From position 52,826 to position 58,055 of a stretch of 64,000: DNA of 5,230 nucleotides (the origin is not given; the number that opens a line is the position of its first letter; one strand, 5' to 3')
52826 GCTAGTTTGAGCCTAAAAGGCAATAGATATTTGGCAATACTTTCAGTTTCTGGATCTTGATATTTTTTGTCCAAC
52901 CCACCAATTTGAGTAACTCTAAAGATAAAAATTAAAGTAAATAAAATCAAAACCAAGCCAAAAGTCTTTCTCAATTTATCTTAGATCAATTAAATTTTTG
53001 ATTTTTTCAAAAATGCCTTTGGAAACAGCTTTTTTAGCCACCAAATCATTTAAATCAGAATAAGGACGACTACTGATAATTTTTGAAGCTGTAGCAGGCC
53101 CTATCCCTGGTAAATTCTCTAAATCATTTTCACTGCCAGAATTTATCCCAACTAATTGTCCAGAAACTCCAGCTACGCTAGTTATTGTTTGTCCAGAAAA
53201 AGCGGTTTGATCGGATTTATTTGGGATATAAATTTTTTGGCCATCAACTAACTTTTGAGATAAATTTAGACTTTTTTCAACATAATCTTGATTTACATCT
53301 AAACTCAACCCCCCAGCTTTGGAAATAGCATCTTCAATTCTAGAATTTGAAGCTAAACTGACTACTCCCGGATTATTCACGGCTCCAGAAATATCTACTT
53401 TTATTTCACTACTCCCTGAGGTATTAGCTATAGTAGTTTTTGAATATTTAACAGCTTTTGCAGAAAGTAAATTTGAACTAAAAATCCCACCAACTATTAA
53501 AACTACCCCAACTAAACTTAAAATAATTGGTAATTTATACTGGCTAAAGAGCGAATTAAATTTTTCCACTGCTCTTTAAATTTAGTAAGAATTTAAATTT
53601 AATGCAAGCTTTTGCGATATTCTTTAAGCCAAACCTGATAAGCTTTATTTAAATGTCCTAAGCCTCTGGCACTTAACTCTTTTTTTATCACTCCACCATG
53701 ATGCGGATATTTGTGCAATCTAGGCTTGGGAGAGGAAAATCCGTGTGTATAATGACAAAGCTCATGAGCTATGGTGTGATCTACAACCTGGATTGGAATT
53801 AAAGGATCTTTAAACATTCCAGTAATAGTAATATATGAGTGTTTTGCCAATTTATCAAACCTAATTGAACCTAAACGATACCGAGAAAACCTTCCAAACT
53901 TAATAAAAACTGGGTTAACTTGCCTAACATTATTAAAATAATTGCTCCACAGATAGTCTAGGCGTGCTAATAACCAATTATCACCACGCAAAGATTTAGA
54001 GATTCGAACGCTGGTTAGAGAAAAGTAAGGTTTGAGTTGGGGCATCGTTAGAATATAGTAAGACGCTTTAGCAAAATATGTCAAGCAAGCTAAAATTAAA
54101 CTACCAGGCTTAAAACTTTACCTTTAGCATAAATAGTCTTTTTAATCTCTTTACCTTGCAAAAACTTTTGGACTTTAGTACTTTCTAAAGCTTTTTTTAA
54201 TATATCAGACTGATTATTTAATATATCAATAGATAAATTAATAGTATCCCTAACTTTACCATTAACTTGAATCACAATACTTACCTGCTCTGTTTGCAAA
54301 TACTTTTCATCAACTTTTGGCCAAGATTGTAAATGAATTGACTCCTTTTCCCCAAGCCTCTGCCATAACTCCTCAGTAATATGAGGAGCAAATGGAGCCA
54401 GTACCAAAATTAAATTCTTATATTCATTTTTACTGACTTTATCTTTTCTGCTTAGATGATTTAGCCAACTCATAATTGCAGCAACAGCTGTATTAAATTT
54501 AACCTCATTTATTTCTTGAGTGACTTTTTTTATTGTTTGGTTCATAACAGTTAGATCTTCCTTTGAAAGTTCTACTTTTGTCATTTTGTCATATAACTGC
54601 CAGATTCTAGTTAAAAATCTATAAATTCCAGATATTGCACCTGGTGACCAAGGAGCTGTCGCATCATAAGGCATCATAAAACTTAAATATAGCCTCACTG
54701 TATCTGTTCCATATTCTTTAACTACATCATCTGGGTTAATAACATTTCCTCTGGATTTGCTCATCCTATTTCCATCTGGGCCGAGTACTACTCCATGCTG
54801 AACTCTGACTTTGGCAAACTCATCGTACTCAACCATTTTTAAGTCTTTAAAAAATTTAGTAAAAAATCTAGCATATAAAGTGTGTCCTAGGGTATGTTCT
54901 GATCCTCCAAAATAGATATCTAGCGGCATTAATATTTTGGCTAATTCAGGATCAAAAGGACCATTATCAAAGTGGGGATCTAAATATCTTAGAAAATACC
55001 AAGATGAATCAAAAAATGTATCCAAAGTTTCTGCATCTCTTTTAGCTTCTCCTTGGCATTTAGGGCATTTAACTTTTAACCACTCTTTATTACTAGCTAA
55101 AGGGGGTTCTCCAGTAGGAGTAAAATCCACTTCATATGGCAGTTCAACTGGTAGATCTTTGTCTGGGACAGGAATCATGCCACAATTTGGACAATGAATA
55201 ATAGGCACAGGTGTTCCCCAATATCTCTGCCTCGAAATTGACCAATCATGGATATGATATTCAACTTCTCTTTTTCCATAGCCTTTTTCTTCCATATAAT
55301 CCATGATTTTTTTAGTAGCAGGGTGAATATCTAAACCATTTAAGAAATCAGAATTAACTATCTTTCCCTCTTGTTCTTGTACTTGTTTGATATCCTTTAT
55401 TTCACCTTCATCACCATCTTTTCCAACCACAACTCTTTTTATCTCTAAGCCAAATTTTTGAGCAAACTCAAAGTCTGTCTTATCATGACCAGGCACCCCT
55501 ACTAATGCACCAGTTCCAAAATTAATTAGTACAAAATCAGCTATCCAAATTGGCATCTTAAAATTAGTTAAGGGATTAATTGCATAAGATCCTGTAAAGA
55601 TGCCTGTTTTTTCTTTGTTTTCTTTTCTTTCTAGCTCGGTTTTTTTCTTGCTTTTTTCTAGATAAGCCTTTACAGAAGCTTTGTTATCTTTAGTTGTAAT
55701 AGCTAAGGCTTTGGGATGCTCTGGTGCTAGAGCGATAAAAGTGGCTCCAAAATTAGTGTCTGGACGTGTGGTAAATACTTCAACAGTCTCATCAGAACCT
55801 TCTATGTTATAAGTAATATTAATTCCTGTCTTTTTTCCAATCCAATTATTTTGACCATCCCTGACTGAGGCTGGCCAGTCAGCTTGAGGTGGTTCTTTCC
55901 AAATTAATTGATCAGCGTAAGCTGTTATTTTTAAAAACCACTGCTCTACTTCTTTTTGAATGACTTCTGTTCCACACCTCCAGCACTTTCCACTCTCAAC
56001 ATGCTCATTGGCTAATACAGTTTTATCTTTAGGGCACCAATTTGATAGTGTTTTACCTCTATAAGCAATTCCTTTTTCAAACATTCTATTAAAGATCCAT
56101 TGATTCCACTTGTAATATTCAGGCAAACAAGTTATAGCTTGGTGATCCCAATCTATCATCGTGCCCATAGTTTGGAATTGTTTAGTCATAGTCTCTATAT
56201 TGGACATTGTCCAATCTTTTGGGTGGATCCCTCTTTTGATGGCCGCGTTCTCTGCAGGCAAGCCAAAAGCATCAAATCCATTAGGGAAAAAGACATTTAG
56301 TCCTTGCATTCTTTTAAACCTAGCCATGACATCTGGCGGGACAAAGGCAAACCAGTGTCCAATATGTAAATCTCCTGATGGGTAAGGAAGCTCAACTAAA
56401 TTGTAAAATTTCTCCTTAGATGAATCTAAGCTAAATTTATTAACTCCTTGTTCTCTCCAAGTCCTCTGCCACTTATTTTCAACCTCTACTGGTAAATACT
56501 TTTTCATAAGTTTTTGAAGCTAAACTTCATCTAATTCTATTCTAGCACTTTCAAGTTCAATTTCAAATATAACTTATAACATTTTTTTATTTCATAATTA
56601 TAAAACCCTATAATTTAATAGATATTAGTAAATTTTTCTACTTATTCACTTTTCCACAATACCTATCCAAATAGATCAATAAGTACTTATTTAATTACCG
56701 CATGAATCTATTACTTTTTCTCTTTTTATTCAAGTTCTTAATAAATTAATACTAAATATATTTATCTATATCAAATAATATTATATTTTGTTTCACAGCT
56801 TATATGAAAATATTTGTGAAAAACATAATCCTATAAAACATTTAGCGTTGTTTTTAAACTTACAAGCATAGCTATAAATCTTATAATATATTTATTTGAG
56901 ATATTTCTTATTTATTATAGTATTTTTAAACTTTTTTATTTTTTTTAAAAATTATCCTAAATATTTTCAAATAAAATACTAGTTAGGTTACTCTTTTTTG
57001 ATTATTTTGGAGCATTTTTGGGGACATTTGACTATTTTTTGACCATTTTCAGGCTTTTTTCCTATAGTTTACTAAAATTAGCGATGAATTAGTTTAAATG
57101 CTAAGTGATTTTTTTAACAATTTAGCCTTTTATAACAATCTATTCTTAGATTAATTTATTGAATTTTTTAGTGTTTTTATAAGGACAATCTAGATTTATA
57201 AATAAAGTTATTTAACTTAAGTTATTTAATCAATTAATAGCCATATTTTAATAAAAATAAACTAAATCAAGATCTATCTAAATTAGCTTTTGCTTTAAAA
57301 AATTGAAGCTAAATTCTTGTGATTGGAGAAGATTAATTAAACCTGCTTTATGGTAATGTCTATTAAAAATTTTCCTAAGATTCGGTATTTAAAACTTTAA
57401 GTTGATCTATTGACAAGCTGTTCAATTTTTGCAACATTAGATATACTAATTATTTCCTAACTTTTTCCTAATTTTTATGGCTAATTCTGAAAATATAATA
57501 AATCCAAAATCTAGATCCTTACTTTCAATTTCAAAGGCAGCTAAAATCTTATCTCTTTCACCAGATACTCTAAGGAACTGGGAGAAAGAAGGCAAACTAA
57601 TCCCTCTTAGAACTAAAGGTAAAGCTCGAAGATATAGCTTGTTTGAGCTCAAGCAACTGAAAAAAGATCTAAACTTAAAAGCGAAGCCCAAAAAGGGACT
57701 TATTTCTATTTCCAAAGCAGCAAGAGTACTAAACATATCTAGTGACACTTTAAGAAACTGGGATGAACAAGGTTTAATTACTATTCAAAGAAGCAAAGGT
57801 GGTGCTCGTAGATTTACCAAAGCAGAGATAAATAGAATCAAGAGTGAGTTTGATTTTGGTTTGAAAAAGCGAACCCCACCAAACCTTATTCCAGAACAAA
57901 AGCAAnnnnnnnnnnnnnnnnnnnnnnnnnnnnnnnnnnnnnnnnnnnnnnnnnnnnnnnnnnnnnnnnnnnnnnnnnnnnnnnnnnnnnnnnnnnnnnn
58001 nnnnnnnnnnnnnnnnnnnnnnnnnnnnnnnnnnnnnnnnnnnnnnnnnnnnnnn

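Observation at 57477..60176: Second, shorter paralog with two tandem MerR-type HTH domains before the TM helix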

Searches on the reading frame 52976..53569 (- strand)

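Call 7: search_protein_families(library=pfam, proteins=[window:52976-53569:-], max_evalue=0.01)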
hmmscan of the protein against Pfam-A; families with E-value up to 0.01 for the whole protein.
window:52976-53569:- (197 aa): 6 families
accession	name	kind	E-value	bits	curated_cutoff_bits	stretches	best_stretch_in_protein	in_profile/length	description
PF10531.15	SLBB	-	4.2e-10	39.7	27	1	57-115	1-54/55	SLBB domain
PF12836.13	HHH_3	-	2.5e-09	37.5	27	1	136-194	2-64/65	Helix-hairpin-helix motif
PF22461.2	SLBB_2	-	4.9e-06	27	27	1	57-92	2-39/79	SLBB domain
PF00633.29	HHH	-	9.8e-06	25.6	24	1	140-166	3-29/30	Helix-hairpin-helix motif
PF06514.17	PsbU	-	0.00064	20.1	24.5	1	134-179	9-54/93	Photosystem II 12 kDa extrinsic protein (PsbU)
PF14520.12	HHH_5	-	0.00082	20.2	27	1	148-179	2-32/57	Helix-hairpin-helix domain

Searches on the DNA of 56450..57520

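Call 19: search_rna_families(source=window, start=56450, end=57520, threshold=evalue, max_evalue=1)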
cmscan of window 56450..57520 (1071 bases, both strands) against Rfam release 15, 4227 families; matches with E-value up to 1: 0.
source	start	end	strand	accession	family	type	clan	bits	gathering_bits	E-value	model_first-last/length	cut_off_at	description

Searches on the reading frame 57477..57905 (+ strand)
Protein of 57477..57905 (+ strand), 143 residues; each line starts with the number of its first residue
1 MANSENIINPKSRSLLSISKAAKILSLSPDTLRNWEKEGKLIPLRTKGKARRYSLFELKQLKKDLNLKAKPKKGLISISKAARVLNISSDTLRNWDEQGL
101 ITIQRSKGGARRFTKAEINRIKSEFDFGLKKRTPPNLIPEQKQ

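Call 26: search_solved_structures(query=window:57477-57905:+, max_evalue=0.01, show_alignments=3)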
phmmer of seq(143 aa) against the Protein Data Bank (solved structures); distinct sequences matched with E-value up to 0.01: 3.
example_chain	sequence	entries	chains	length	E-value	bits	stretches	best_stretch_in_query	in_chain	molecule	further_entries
6ama_A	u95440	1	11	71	9.3e-05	25.6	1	9-61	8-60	Putative DNA-binding protein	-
6amk_A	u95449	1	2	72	0.00028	24.1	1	14-62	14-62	Putative DNA-binding protein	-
7tea_B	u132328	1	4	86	0.00099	22.3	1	11-74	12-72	Glutamine synthetase repressor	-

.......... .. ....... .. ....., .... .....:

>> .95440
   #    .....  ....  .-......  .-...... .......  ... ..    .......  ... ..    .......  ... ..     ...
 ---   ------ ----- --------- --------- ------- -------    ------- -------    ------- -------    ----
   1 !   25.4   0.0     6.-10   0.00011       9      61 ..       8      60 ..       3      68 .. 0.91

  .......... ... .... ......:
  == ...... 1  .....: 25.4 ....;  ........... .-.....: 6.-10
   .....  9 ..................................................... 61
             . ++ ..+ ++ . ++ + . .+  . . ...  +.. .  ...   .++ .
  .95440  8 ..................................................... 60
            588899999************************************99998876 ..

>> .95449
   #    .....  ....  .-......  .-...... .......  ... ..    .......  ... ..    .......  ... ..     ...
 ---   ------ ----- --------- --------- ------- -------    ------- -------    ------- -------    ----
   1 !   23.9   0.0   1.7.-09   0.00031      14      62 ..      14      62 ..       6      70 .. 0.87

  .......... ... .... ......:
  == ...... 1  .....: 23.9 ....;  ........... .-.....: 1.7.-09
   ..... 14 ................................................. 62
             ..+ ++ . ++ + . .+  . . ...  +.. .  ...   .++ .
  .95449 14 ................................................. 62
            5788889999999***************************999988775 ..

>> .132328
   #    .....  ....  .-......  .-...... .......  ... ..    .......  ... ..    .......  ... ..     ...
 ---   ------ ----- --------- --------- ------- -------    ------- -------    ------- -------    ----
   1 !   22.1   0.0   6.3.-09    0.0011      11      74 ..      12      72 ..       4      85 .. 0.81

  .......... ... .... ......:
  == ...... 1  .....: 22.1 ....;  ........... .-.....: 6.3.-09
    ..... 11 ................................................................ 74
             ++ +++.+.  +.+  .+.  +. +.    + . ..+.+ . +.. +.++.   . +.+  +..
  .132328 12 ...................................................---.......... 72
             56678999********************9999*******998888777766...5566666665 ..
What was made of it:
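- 57519..57671 (+): HTH1 (aa 15-65), BldC-like MerR winged helix-turn-helix, cytoplasmic. PDB sequence hit to BldC 6AMA/6AMK, E 9e-5 (call 26).
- On BldC family: phmmer to 6AMA, E 9.3e-5 (call 26).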
